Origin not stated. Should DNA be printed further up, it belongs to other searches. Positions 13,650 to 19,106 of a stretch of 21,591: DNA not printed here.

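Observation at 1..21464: Capsid-less circular element whose only virion-type gene is a 1718-aa tape measure: candidate new kind of phage satellite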

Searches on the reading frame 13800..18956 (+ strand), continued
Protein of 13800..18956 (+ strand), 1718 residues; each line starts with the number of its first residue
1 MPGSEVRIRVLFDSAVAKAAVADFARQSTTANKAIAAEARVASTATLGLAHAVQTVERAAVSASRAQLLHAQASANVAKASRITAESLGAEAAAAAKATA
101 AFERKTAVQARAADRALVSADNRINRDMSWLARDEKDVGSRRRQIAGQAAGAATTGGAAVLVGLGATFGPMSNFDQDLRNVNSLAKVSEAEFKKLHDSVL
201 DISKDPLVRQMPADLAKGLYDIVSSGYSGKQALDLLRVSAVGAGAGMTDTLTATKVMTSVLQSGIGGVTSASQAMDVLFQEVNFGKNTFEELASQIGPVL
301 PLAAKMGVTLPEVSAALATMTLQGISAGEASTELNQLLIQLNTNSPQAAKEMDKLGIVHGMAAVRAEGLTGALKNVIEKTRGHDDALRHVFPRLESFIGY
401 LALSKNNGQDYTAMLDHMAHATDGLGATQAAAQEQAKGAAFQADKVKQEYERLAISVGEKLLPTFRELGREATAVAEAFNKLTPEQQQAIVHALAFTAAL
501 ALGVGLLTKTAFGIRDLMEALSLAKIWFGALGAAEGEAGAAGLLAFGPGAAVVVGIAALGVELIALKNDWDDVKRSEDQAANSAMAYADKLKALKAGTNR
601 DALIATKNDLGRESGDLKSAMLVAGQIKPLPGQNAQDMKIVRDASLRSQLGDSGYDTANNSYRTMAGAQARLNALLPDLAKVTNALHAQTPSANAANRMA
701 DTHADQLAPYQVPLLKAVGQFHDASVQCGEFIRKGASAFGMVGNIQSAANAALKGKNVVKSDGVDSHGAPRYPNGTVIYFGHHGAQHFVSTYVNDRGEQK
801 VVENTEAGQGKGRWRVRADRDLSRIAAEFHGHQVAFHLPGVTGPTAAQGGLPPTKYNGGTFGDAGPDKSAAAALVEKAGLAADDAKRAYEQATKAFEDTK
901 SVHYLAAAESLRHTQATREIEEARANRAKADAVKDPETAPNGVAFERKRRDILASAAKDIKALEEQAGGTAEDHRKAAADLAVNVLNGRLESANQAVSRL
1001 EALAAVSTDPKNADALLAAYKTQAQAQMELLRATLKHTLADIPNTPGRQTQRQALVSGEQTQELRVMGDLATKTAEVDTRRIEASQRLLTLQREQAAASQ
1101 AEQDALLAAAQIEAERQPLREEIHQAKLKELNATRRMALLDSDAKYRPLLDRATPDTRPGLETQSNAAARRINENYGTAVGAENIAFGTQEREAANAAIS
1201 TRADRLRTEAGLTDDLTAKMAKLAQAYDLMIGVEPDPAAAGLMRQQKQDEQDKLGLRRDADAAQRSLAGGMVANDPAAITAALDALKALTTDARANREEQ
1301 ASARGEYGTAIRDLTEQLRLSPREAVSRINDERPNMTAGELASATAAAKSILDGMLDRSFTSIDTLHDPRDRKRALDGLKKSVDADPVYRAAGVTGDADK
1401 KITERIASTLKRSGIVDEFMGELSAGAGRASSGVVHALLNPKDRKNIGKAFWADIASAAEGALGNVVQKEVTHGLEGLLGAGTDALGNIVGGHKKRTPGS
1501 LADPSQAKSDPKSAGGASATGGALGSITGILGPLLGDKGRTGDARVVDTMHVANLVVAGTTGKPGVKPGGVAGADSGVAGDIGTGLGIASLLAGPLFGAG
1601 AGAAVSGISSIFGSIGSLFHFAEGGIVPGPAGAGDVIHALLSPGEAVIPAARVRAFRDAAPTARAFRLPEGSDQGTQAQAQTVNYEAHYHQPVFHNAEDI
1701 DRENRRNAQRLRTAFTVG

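Call 29: search_protein_families(library=phrogs, proteins=[L001:3735-4598:+, L001:4621-4977:+, L001:4967-5293:+, L001:5385-5876:+, L001:5892-6461:+, L001:6543-6911:+, L001:6915-8384:+, L001:8434-9018:+, L001:16910-17668:+, L001:18820-22476:+], max_evalue=0.01)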
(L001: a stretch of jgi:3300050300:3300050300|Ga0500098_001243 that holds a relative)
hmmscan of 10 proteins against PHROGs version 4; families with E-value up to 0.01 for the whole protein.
L001:3735-4598:+ (287 aa): 0 families

L001:4621-4977:+ (118 aa): 0 families

L001:4967-5293:+ (108 aa): 0 families

L001:5385-5876:+ (163 aa): 1 family
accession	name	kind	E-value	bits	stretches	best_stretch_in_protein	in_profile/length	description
phrog_26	-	connector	6.5e-09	36.7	1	11-161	77-231/321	tail completion or Neck1 protein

L001:5892-6461:+ (189 aa): 0 families

L001:6543-6911:+ (122 aa): 0 families

L001:6915-8384:+ (489 aa): 1 family
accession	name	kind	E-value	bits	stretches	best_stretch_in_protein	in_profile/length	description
phrog_290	-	tail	1.4e-16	61.9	1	121-478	7-348/411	minor tail protein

L001:8434-9018:+ (194 aa): 1 family
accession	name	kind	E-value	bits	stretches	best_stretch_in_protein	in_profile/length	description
phrog_7947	-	unknown function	0.0022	19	1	129-185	32-87/104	-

L001:16910-17668:+ (252 aa): 2 families
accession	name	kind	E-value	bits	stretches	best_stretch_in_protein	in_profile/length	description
phrog_33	-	tail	6.2e-14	52.9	1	27-252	67-278/651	distal tail protein Dit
phrog_5577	-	tail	0.0029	18.1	1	148-251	191-294/295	minor tail protein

L001:18820-22476:+ (1218 aa): 0 families

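Call 30: list_cluster_members(proteins=[P0001, P0091, P0002, P0003, P0005, P0006, P0007, P0010, P0093, P0098])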
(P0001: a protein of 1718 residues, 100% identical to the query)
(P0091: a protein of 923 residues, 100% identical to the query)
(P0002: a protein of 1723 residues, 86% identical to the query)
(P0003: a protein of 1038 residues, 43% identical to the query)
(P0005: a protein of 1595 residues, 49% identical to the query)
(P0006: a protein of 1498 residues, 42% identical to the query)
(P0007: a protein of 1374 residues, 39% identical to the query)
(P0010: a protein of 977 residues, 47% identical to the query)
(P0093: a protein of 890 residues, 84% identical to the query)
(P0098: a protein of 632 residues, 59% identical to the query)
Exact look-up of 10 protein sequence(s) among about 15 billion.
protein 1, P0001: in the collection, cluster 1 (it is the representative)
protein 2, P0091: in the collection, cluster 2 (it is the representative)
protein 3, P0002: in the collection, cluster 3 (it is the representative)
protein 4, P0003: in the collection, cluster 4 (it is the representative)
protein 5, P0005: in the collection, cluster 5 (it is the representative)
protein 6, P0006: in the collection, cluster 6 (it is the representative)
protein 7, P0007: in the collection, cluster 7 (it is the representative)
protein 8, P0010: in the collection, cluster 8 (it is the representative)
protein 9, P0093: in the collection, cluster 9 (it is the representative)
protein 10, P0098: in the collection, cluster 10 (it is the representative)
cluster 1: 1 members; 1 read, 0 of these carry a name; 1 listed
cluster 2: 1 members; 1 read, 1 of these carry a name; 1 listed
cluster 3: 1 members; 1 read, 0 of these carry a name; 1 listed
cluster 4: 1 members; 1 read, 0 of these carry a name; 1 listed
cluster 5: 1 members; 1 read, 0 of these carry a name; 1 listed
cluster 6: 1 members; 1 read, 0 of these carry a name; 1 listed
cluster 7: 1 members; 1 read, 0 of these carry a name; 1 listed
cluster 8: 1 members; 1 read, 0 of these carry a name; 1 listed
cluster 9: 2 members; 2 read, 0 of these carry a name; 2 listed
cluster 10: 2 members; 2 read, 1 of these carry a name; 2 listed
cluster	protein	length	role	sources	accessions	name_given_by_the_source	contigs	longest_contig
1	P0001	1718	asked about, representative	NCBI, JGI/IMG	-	-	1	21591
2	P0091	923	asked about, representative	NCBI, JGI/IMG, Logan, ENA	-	putative DNA primase/helicase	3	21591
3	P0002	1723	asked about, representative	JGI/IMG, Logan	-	-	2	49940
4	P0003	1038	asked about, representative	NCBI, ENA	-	-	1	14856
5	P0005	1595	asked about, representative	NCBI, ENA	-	-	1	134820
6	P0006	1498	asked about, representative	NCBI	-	-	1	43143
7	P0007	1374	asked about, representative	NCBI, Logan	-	-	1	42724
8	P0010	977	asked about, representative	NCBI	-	-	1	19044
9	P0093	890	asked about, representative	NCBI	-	-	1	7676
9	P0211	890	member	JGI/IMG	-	-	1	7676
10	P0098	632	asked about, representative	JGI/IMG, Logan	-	hypothetical protein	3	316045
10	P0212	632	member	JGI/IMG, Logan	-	-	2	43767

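Call 44: find_related_loci(query=A1, collection=genome_contigs, flank=10000)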
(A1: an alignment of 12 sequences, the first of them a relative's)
Query A1 (1718 aa) in genome_contigs; peptide patterns used: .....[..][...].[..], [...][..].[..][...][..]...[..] (x = any residue, [..] = any of these).
31 stretches matched a pattern; 6 encode a relative of the query (tblastn E <= 1e-3); 6 distinct loci.
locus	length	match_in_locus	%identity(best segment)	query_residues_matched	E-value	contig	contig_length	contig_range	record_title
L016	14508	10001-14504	58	5-1496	0e+0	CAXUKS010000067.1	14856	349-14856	MAG TPA_asm: uncultured Armatimonadales bacterium isolate public_SRR11456914_metawrap_bin.21 genome assembly, contig: pu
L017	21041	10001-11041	49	174-523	3e-94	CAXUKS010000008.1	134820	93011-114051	MAG TPA_asm: uncultured Armatimonadales bacterium isolate public_SRR11456914_metawrap_bin.21 genome assembly, contig: pu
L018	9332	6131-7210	48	173-532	1e-89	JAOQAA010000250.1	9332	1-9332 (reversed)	MAG: Capsulimonas sp. isolate RYN_270 scaffold_2813067, whole genome shotgun sequence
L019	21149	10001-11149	42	144-518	7e-72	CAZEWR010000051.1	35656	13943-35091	MAG TPA_asm: uncultured Fimbriimonas sp. isolate binchicken_co183_70 genome assembly, contig: NODE_1079_length_35656_cov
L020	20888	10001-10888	50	173-468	9e-80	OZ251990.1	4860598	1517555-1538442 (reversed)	MAG: Chthonomonadaceae bacterium isolate 0f14b89a-63f4-40ec-98d0-ade398513459 genome assembly, chromosome: 1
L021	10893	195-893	40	263-482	1e-37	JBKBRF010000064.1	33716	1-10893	MAG: Armatimonadota bacterium isolate 21I_069.bin.27 NODE_997_length_33716_cov_12.595237, whole genome shotgun sequence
